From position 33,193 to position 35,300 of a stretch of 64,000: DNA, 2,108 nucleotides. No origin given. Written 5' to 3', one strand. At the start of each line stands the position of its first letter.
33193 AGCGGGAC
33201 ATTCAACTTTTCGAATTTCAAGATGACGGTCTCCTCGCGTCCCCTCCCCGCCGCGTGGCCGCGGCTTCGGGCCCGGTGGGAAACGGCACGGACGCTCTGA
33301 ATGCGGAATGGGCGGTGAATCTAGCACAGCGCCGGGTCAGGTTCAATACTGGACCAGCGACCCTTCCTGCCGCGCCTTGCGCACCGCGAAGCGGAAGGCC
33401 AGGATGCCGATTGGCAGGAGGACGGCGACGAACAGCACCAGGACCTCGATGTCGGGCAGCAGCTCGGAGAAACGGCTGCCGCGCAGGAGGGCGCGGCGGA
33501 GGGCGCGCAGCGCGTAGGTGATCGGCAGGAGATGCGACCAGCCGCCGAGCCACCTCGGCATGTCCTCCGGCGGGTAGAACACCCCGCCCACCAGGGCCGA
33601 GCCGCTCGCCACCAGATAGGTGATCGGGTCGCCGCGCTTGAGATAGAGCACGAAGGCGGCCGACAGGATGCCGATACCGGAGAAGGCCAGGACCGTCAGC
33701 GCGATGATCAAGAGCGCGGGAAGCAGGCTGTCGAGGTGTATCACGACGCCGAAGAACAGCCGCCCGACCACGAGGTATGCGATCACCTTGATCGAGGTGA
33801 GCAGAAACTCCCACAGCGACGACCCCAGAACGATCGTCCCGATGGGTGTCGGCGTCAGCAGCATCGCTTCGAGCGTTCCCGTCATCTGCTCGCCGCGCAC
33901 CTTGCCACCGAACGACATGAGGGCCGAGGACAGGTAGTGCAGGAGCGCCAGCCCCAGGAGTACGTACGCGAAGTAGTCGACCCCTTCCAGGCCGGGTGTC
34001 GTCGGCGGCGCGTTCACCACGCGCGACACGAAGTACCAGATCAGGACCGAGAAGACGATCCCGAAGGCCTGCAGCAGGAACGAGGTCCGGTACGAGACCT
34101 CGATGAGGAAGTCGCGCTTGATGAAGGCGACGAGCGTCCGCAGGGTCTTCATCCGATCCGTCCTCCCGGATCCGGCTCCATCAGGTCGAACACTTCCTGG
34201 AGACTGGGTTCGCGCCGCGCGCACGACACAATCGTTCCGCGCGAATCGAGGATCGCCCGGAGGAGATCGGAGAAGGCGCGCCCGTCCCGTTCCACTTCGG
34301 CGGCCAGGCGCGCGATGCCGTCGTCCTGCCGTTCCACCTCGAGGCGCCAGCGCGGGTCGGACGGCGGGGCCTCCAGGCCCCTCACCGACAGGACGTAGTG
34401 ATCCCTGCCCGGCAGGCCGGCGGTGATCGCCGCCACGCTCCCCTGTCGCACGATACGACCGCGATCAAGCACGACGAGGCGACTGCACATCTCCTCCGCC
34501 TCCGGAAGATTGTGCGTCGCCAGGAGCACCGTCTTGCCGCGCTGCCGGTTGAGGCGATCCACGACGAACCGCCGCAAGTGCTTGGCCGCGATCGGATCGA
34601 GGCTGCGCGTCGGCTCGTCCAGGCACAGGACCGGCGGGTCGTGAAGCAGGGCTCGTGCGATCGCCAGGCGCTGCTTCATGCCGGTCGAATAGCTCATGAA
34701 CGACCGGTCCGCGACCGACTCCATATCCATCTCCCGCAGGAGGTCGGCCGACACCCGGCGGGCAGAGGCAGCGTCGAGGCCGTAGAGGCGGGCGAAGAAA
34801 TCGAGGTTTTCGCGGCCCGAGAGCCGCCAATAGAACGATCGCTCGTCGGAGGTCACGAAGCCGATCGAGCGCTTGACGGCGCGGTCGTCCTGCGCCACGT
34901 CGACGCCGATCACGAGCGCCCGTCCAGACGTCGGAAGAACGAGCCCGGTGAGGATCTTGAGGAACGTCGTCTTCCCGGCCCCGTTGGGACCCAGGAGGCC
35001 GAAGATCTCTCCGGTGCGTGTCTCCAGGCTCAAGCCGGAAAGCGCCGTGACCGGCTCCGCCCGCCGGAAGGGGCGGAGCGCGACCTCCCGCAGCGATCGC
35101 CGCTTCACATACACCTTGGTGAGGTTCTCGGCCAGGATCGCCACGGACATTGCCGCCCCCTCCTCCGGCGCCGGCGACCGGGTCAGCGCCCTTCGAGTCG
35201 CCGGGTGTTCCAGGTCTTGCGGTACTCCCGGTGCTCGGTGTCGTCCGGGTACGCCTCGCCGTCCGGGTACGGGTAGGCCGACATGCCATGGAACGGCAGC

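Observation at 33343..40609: Five-gene minus-strand cassette: Cys-rich small protein - amidohydrolase - TPR/FG-GAP/ASPIC lipoprotein - ABC ATPase - ABC-2 permease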

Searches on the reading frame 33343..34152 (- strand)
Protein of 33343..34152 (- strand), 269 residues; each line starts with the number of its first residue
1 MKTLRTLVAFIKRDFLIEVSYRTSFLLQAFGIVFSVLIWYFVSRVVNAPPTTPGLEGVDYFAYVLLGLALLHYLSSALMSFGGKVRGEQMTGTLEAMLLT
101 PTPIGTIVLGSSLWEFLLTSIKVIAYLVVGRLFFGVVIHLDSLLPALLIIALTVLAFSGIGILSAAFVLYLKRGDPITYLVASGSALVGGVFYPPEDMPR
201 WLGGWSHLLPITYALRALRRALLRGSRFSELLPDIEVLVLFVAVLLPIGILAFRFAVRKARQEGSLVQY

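Call 9: search_protein_families(library=pfam, proteins=[window:33343-34152:-], max_evalue=0.01)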
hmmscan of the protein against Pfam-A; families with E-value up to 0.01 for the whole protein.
window:33343-34152:- (269 aa): 3 families
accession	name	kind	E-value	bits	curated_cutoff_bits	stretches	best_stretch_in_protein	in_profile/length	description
PF01061.29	ABC2_membrane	-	3.3e-17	63.2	26.9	1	9-222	5-210/211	ABC-2 type transporter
PF12698.13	ABC2_membrane_3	-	4.2e-12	46.3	31.6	1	55-251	157-347/347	ABC-2 family transporter protein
PF03379.19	CcmB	-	2.4e-05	24.3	24.9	1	66-175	49-156/215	CcmB protein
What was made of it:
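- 33343..34152 (-): ABC-2 permease (269 aa). Its start overlaps the ATPase stop by 4 nt. PF01061 scores 3e-17 (call 9).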

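Call 10: search_protein_families(library=ncbifam, proteins=[window:33343-34152:-], max_evalue=0.01)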
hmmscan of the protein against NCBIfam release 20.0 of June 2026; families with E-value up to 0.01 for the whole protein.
window:33343-34152:- (269 aa): 7 families
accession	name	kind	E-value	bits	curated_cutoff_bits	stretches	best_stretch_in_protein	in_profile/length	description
TIGR01247.1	drrB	subfamily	1.3e-14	54.5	223.05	1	41-253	30-236/236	daunorubicin resistance ABC transporter membrane protein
NF011648.0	PRK15066.1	subfamily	2.2e-12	47.1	225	1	55-248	54-244/257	ABC transporter permease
TIGR01291.1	nodJ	subfamily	2.8e-09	36.9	206.65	1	54-250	50-244/253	ABC-2 type transporter, NodJ family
TIGR00025.1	Mtu_efflux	paralog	1.2e-07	31.6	146.9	1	48-254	22-236/238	ABC transporter efflux protein, DrrB family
TIGR03062.1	pip_yhgE_Cterm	subfamily_domain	6.2e-05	22.7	102.2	1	125-255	78-205/208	YhgE/Pip family protein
NF038293.1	permease_SagH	equivalog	0.00096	18.1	450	1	56-194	175-308/370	SagH family ABC transporter permease subunit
TIGR01190.1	ccmB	equivalog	0.0032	17.2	156.2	1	59-175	39-153/211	heme exporter protein CcmB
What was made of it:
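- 33343..34152 (-): The drrB and nodJ models score below their cut-offs (call 10).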

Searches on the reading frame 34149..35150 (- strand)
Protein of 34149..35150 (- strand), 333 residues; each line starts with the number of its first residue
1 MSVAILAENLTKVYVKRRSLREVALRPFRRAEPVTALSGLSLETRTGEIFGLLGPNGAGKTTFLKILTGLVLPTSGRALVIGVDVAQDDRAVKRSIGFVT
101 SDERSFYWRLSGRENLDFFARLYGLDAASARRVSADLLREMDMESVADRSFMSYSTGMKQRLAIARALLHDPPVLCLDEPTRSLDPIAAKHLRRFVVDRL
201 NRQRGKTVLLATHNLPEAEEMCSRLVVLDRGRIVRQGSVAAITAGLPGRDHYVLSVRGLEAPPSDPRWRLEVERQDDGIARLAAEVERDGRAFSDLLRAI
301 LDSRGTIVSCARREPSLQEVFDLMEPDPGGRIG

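Call 9: search_protein_families(library=pfam, proteins=[window:34149-35150:-], max_evalue=0.01)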
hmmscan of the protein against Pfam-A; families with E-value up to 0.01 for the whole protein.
window:34149-35150:- (333 aa): 5 families
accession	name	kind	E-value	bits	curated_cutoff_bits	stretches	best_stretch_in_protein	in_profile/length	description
PF00005.33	ABC_tran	-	4.2e-30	105.6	25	1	37-181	1-136/137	ABC transporter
PF13304.12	AAA_21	-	1e-15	59.1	27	2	138-216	222-300/304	AAA domain, putative AbiEii toxin, Type IV TA system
PF13732.12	DrrA1-3_C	-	0.0003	21.9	27.4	1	248-321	11-77/81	ATP-binding protein DrrA1-3-like, C-terminal domain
PF16575.11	CLP1_P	-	0.004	17.4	26.6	1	54-103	1-50/188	mRNA cleavage and polyadenylation factor CLP1 P-loop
PF13401.12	AAA_22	-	0.0073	17.1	27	0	51-216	9-127/130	AAA domain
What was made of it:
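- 34149..35150 (-): ABC transporter ATPase (333 aa) of the DrrA/NodI-like exporter type. It is preceded by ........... and a 32-nt gap. PF00005 scores 4e-30 (call 9).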

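Call 10: search_protein_families(library=ncbifam, proteins=[window:34149-35150:-], max_evalue=0.01)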
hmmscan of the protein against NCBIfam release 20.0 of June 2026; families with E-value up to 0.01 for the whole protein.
window:34149-35150:- (333 aa): 188 families (the best 25 are shown)
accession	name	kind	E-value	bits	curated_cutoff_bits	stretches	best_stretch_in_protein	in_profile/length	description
TIGR01188.1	drrA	subfamily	1.2e-68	231.6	312.45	1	34-321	6-297/302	daunorubicin resistance ABC transporter, ATP-binding protein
NF033858.1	ABC2_perm_RbbA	equivalog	8.7e-50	169.5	1050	1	32-243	277-485/909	ribosome-associated ATPase/putative transporter RbbA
NF010060.0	PRK13537.1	equivalog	1.8e-48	165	521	1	35-242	29-233/314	nodulation factor ABC transporter ATP-binding protein NodI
TIGR03522.1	GldA_ABC_ATP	equivalog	1.6e-46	159.2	402.6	1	35-243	16-220/301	gliding motility-associated ABC transporter ATP-binding subunit GldA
TIGR03864.1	PQQ_ABC_ATP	hypoth_equivalog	1.7e-46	158.6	302.25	1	34-249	14-226/236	ABC transporter, ATP-binding subunit, PQQ-dependent alcohol dehydrogenase system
NF010059.0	PRK13536.1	equivalog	5.6e-45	153.6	549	1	37-239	59-258/342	nodulation factor ABC transporter ATP-binding protein NodI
TIGR01288.1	nodI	equivalog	3.4e-42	144.5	424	1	39-242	22-222/303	nodulation factor ABC transporter ATP-binding protein NodI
TIGR03740.1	galliderm_ABC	subfamily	2e-39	135.5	309.75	1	35-239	14-208/223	lantibiotic protection ABC transporter ATP-binding subunit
TIGR04406.1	LPS_export_lptB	equivalog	1.3e-38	132.6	240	1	36-252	16-232/239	LPS export ABC transporter ATP-binding protein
TIGR00968.1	3a0106s01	subfamily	3.1e-37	128.4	342.75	1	34-243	13-219/237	sulfate ABC transporter ATP-binding protein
TIGR04521.1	ECF_ATPase_2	equivalog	6.1e-36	123.9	330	1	34-242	18-232/279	energy-coupling factor transporter ATPase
TIGR03873.1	F420-0_ABC_ATP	hypoth_equivalog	6.5e-36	123.9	372.4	1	32-242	12-224/256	putative F420-0 ABC transporter ATP-binding protein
TIGR01186.1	proV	subfamily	1.4e-35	123.1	326.6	1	37-241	9-216/363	betaine/proline/choline family ABC transporter ATP-binding protein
TIGR03375.1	type_I_sec_LssB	subfamily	1.4e-35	122.8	693.1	1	33-245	479-691/696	type I secretion system permease/ATPase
NF006987.0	PRK09452.1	equivalog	2.8e-33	115.1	482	1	34-242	30-235/378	spermidine/putrescine ABC transporter ATP-binding protein PotA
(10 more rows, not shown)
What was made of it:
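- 34149..35150 (-): TIGR01188 drrA scores 231.6 bits, below its cut-off of 312 (call 10).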
